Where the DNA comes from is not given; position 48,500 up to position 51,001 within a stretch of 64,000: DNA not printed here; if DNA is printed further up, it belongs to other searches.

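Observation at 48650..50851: Fused GT2-GT-C protein and three further GT2 + GT-C gene pairs suggesting polyprenyl-phosphate-sugar dependent extracytoplasmic glycosylation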

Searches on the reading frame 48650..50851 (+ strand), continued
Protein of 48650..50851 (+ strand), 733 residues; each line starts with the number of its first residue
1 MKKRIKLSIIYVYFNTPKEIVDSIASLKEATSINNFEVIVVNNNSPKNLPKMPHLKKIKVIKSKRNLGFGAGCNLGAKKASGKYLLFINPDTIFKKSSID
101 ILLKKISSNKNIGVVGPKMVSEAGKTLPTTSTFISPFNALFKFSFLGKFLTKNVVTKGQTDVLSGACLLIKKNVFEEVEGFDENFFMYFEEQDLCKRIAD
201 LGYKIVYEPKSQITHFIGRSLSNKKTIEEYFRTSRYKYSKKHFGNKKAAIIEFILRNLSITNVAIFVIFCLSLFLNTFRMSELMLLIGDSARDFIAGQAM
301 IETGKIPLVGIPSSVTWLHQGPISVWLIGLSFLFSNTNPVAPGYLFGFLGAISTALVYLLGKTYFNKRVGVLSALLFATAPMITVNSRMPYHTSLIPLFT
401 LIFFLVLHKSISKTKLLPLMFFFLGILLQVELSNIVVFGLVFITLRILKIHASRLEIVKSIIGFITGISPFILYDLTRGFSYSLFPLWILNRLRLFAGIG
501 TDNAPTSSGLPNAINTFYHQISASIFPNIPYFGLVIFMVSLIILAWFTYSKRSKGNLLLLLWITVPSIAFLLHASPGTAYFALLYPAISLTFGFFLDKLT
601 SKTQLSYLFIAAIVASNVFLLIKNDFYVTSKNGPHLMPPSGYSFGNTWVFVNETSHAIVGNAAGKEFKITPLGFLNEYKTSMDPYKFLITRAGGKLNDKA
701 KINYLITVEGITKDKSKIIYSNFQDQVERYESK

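Call 11: search_solved_structures(query=A1, max_evalue=1, show_alignments=0)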
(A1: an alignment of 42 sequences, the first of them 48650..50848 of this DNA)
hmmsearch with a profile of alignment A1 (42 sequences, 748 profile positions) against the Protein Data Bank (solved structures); distinct sequences matched with E-value up to 1: 50.
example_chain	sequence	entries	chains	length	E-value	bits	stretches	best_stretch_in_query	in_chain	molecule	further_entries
2z87_A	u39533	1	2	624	4.3e-21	78.2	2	5-226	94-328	Chondroitin synthase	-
2z86_A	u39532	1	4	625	4.3e-21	78.2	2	5-226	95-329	Chondroitin synthase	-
6p61_A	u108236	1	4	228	8.3e-18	67.3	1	3-135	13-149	Glycosyltransferase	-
3bcv_A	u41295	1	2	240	3.6e-14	55.3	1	3-107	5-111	Putative glycosyltransferase protein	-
5mlz_A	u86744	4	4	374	6.9e-14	54.4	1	3-113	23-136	Dolichol monophosphate mannose synthase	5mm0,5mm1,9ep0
3l7m_A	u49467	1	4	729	2.3e-13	52.6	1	3-117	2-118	Teichoic acid biosynthesis protein F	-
3l7i_A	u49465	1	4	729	2.3e-13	52.6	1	3-117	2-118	Teichoic acid biosynthesis protein F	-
3l7j_A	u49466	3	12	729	2.3e-13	52.6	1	3-117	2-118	Teichoic acid biosynthesis protein F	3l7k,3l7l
5hea_A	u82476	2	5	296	8.5e-13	50.8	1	5-124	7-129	Putative glycosyltransferase (GalT1)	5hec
5tze_C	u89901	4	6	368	5.5e-12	48.1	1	3-109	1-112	Glycosyl transferase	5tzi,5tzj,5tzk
6s22_A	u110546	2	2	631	7.1e-12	47.7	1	4-228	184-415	Polypeptide N-acetylgalactosaminyltransferase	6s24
6h1j_A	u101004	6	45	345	8.8e-12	47.4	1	3-129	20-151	Probable ss-1,3-N-acetylglucosaminyltransferase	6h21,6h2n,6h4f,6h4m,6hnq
5tz8_A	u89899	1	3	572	1.3e-11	46.9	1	3-109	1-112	Glycosyl transferase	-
8vh7_A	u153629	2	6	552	2.7e-11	45.8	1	4-111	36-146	Heparosan synthase B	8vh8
8viw_A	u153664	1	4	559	2.8e-11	45.8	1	4-111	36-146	Heparosan synthase B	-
5ekp_C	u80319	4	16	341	1.1e-06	30.5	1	3-107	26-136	Uncharacterized glycosyltransferase sll0501 | Glycosyltransferase sll0501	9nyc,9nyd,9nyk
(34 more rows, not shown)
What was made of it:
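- DPMS 5mlz is still a 54-bit hit to the N-terminal half (call 11).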

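Call 14: predict_structure(alignment_id=A1)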
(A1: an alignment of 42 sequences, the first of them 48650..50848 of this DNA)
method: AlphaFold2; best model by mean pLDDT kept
length: 733 residues; sequences in the alignment: 42
mean_pLDDT: 90.5   pTM: 0.87
mean pLDDT of the five models: 90.5, 89.7, 89.4, 88.6, 88.2
residues with pLDDT >= 90: 519; 70-90: 172; 50-70: 36; < 50: 6
segments of 3 or more residues with pLDDT < 50: 503-506
pLDDT, mean of each block of 10 residues (from residue 1): 78 93 93 89 92 78 90 95 95 95 94 94 83 85 76 67 87 96 88 95 94 89 86 93 95 89 96 98 93 95 92 74 96 96 98 99 98 98 95 96 98 97 96 90 95 97 97 91 84 74 56 88 92 95 97 96 93 71 96 97 92 96 95 90 87 96 96 85 95 95 86 78 89 74
secondary structure, 60 per line:
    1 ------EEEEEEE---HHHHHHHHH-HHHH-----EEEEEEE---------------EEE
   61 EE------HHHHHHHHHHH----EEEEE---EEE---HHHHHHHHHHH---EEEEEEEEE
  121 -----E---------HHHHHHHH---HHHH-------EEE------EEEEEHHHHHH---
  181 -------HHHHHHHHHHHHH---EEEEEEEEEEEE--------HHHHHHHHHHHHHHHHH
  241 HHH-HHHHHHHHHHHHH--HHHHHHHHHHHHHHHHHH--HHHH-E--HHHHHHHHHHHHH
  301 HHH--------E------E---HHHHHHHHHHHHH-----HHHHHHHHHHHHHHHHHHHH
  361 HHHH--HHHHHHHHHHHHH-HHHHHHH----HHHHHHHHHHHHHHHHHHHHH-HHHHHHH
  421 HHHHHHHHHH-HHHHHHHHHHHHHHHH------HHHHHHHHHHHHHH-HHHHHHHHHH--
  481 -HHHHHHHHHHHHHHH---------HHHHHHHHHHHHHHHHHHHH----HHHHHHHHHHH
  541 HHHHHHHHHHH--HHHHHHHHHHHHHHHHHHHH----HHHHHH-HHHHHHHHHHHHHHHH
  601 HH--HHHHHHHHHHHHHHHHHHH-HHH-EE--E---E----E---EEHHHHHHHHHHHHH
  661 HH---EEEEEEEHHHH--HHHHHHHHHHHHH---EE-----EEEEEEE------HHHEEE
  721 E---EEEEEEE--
elements in order (helices of 4 or more, strands of 3 or more residues): E7-13 H17-25 H27-30 E36-42 E58-62 H69-79 E84-88 E92-94 H98-108 E112-120 H136-143 H147-150 E158-160 E167-171 H172-177 H188-200 E204-215 H224-243 H245-257 H260-277 H280-283 H288-303 H323-335 H341-364 H367-379 H381-387 H392-412 H414-430 H432-447 H454-467 H469-478 H482-496 H506-525 H530-551 H554-573 H578-583 H585-602 H605-623 H648-662 E666-672 H673-676 H679-691 E702-708 E718-721 E725-731
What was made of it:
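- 48650..50851 (+): 733-aa GT2::GT-C fusion ORF (stop codon 50849-50851). AF2 model pLDDT 90.5, pTM 0.87 (call 14).
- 49346..49420 (+): Two helices (residues ~224-257, conserved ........) linking the GT-A domain to TM1; the part after residue 232 is annotated here. DSSP of the model shows H224-243 and H245-257 (call 14).
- Two helices and a TM helix follow the GT-A domain, as in GtrB and DPMS (call 14).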

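Call 17: fold_search(model_id=the predicted structure, library=pdb)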
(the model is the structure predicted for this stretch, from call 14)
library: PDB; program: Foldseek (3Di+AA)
matches with E <= 10: 931; with E <= 0.001: 280
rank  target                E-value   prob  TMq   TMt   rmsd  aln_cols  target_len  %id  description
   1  6e7i_A                8.3e-11  1.00  0.27  0.39   6.8       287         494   17  Human ppGalNAcT2 I253A/L310A Mutant with EA2 and UDP (released 2020-01-29)
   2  4d0z_F                2.4e-10  1.00  0.28  0.40   7.2       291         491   16  GalNAc-T2 crystal soaked with UDP-5SGalNAc, mEA2 and manganese (Higher resolution dataset) (released 2014-05-28)
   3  5ndf_E                2.8e-10  1.00  0.27  0.40   6.9       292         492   17  Small-molecule inhibition of ppGalNAc-Ts selectively reduces mucin-type O-glycosylation (released 2017-11-01)
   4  2ffu_A                2.9e-10  1.00  0.28  0.40   6.8       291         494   16  Crystal Structure of Human ppGalNAcT-2 complexed with UDP and EA2 (released 2006-01-31)
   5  4d0t_A                3.3e-10  1.00  0.27  0.39   6.6       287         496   17  GalNAc-T2 crystal soaked with UDP-GalNAc, EA2 peptide and manganese (released 2014-05-28)
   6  4d0t_F                3.4e-10  1.00  0.28  0.41   7.7       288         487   15  GalNAc-T2 crystal soaked with UDP-GalNAc, EA2 peptide and manganese (released 2014-05-28)
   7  6nqt_F                5.1e-10  1.00  0.28  0.42   6.7       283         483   15  GalNac-T2 soaked with UDP-sugar (released 2020-01-29)
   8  4d0t_B                5.4e-10  1.00  0.28  0.40   7.0       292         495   16  GalNAc-T2 crystal soaked with UDP-GalNAc, EA2 peptide and manganese (released 2014-05-28)
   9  2ffv_A                5.4e-10  1.00  0.24  0.35   9.6       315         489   16  Human ppGalNAcT-2 complexed with manganese and UDP (released 2006-01-31)
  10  6nqt_A                5.6e-10  1.00  0.27  0.39   7.1       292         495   17  GalNac-T2 soaked with UDP-sugar (released 2020-01-29)
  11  6egs_A                7.3e-10  1.00  0.25  0.37   9.6       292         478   16  Crystal structure of the GalNAc-T2 F104S mutant in complex with UDP-GalNAc (released 2018-04-11)
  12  4d0z_C                8.0e-10  1.00  0.25  0.38   9.1       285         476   16  GalNAc-T2 crystal soaked with UDP-5SGalNAc, mEA2 and manganese (Higher resolution dataset) (released 2014-05-28)
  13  1xhb_A                8.7e-10  1.00  0.25  0.39   6.7       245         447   17  The Crystal Structure of UDP-GalNAc: polypeptide alpha-N-acetylgalactosaminyltransferase-T1 (released 2004-10-26)
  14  5fv9_B                8.7e-10  1.00  0.25  0.37   9.4       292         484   16  Crystal structure of GalNAc-T2 in complex with compound 16d (released 2016-03-09)
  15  6nqt_E                9.1e-10  1.00  0.28  0.41   7.1       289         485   16  GalNac-T2 soaked with UDP-sugar (released 2020-01-29)
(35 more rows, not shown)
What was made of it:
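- On GT2 (Pfam PF00535, GT-A fold): Foldseek's top hits are all GT-A enzymes (call 17).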

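Call 18: find_encoding_contigs(protein=P0001, flank=10000, max_places=3)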
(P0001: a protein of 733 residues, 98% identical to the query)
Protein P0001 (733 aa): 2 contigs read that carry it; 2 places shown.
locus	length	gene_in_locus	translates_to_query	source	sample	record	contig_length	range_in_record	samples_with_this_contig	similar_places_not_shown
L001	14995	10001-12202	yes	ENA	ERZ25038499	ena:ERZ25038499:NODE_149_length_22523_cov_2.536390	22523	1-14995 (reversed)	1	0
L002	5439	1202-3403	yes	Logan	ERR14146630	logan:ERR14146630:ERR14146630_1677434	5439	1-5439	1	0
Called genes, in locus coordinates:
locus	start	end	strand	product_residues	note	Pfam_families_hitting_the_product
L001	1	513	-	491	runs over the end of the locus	PF13440:Polysacc_synt_3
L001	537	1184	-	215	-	PF13580:SIS_2, PF01380:SIS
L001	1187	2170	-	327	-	PF00288:GHMP_kinases_N, PF08544:GHMP_kinases_C (weak)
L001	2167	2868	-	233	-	PF00483:NTP_transferase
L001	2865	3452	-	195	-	-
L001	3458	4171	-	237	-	PF08241:Methyltransf_11 (weak)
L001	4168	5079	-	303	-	PF13489:Methyltransf_23, PF07021:MetW (weak), PF13847:Methyltransf_31, PF08241:Methyltransf_11, PF08242:Methyltransf_12, PF13649:Methyltransf_25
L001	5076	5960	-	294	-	PF04724:Glyco_transf_17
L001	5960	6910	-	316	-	PF01073:3Beta_HSD, PF01370:Epimerase, PF02719:Polysacc_synt_2, PF04321:RmlD_sub_bind, PF16363:GDP_Man_Dehyd, PF07993:NAD_binding_4, PF13460:NAD_binding_10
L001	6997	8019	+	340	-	PF01073:3Beta_HSD, PF01370:Epimerase, PF02719:Polysacc_synt_2, PF04321:RmlD_sub_bind, PF07993:NAD_binding_4 (faint), PF13460:NAD_binding_10, PF16363:GDP_Man_Dehyd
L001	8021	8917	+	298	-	PF00535:Glycos_transf_2, PF13641:Glyco_tranf_2_3, PF13632:Glyco_trans_2_3 (weak)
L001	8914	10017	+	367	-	PF13439:Glyco_transf_4, PF13579:Glyco_trans_4_4 (weak), PF13524:Glyco_trans_1_2, PF13692:Glyco_trans_1_4, PF00534:Glycos_transf_1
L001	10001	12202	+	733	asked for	PF00535:Glycos_transf_2, PF10111:Glyco_tranf_2_2, PF13641:Glyco_tranf_2_3, PF13231:PMT_2 (weak)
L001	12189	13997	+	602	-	PF13231:PMT_2 (weak)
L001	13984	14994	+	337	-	?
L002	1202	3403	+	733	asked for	PF00535:Glycos_transf_2, PF10111:Glyco_tranf_2_2, PF13641:Glyco_tranf_2_3, PF13231:PMT_2 (weak)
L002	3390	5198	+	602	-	PF13231:PMT_2 (weak)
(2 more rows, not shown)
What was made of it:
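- Checked: A 98%-identical copy occurs in two independent assemblies (call 18).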

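Call 28: find_encoding_contigs(protein=P0072, flank=10000, max_places=1)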
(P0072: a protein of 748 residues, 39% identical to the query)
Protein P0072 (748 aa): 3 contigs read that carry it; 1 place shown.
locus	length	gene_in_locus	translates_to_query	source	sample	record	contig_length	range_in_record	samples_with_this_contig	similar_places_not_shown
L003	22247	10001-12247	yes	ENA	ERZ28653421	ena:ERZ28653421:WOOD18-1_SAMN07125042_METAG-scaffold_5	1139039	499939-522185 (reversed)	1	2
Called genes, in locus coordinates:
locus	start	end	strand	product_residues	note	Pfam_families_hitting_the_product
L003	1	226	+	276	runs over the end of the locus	PF02195:ParB_N, PF17762:HTH_ParB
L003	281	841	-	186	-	PF10502:Peptidase_S26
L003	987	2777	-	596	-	PF10131:PTPS_related (weak), PF13231:PMT_2 (weak), PF20176:DUF6541 (faint)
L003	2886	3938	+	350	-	PF13439:Glyco_transf_4, PF00534:Glycos_transf_1, PF13692:Glyco_trans_1_4 (weak)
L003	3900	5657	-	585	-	PF10131:PTPS_related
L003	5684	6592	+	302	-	PF00535:Glycos_transf_2, PF10111:Glyco_tranf_2_2, PF13641:Glyco_tranf_2_3, PF13632:Glyco_trans_2_3 (weak)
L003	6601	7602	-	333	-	PF01757:Acyl_transf_3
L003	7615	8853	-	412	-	PF01943:Polysacc_synt, PF13440:Polysacc_synt_3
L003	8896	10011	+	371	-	PF13439:Glyco_transf_4 (weak), PF13524:Glyco_trans_1_2 (weak), PF20706:GT4-conflict (weak), PF00534:Glycos_transf_1, PF13692:Glyco_trans_1_4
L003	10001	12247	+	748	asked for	PF00535:Glycos_transf_2, PF13641:Glyco_tranf_2_3, PF02709:Glyco_transf_7C (weak), PF13231:PMT_2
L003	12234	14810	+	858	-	PF20176:DUF6541 (weak), PF09586:YfhO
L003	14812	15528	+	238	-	PF00398:RrnaAD (weak), PF13489:Methyltransf_23, PF05219:DREV (weak), PF08241:Methyltransf_11, PF08242:Methyltransf_12, PF13649:Methyltransf_25, PF13847:Methyltransf_31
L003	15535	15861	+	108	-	-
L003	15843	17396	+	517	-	-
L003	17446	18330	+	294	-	PF13489:Methyltransf_23, PF13847:Methyltransf_31 (faint), PF08241:Methyltransf_11 (weak), PF08242:Methyltransf_12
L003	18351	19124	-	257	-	PF00535:Glycos_transf_2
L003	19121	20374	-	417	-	PF08421:Methyltransf_13, PF13489:Methyltransf_23, PF08242:Methyltransf_12 (faint), PF08484:Methyltransf_14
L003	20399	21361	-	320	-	PF01073:3Beta_HSD, PF01370:Epimerase, PF02719:Polysacc_synt_2, PF07993:NAD_binding_4 (weak), PF13460:NAD_binding_10, PF16363:GDP_Man_Dehyd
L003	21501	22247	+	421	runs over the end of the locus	PF01210:NAD_Gly3P_dh_N (faint), PF03446:NAD_binding_2 (weak), PF03721:UDPG_MGDP_dh_N, PF00984:UDPG_MGDP_dh, PF03720:UDPG_MGDP_dh_C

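Call 29: find_encoding_contigs(protein=P0117, flank=10000, max_places=1)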
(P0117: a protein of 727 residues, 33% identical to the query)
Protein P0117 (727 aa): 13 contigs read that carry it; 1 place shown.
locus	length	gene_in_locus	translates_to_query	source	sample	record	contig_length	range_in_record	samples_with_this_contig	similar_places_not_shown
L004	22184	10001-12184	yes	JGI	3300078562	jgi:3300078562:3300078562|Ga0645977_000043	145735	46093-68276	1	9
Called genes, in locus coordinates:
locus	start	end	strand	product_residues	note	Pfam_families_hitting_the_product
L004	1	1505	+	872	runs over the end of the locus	PF00535:Glycos_transf_2, PF10111:Glyco_tranf_2_2 (faint), PF13641:Glyco_tranf_2_3, PF13506:Glyco_transf_21 (weak), PF13231:PMT_2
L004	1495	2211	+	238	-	PF00535:Glycos_transf_2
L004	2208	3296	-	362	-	PF13489:Methyltransf_23, PF08241:Methyltransf_11 (faint), PF08242:Methyltransf_12 (faint), PF08484:Methyltransf_14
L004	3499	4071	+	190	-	PF02475:TRM5-TYW2_MTfase (weak), PF05175:MTS, PF06325:PrmA, PF13847:Methyltransf_31, PF13649:Methyltransf_25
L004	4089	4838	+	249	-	PF01209:Ubie_methyltran (weak), PF13489:Methyltransf_23 (weak), PF13847:Methyltransf_31, PF08241:Methyltransf_11, PF08242:Methyltransf_12 (weak), PF13649:Methyltransf_25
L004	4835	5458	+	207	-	PF03575:Peptidase_S51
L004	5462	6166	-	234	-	PF01177:Asp_Glu_race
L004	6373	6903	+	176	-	PF00908:dTDP_sugar_isom, PF05523:FdtA (weak)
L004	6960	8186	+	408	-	PF01943:Polysacc_synt, PF13440:Polysacc_synt_3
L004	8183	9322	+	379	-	PF13439:Glyco_transf_4 (weak), PF13524:Glyco_trans_1_2, PF13692:Glyco_trans_1_4, PF20706:GT4-conflict (weak), PF00534:Glycos_transf_1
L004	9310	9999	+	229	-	PF00657:Lipase_GDSL (faint)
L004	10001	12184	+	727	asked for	PF00535:Glycos_transf_2, PF10111:Glyco_tranf_2_2, PF13231:PMT_2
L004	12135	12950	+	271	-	PF00535:Glycos_transf_2, PF10111:Glyco_tranf_2_2 (weak)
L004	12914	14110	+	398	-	-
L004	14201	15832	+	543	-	PF13231:PMT_2 (weak)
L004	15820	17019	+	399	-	PF04932:Wzy_C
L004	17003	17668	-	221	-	PF19077:Big_13 (faint), PF09136:Glucodextran_B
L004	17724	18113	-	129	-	PF03479:PCC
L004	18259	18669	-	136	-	PF02823:ATP-synt_DE_N, PF00401:ATP-synt_DE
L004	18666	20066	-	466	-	PF02874:ATP-synt_ab_N, PF00006:ATP-synt_ab, PF22919:ATP-synt_VA_C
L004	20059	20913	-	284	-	PF00231:ATP-synt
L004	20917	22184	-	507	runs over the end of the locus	PF02874:ATP-synt_ab_N, PF00006:ATP-synt_ab, PF00306:ATP-synt_ab_C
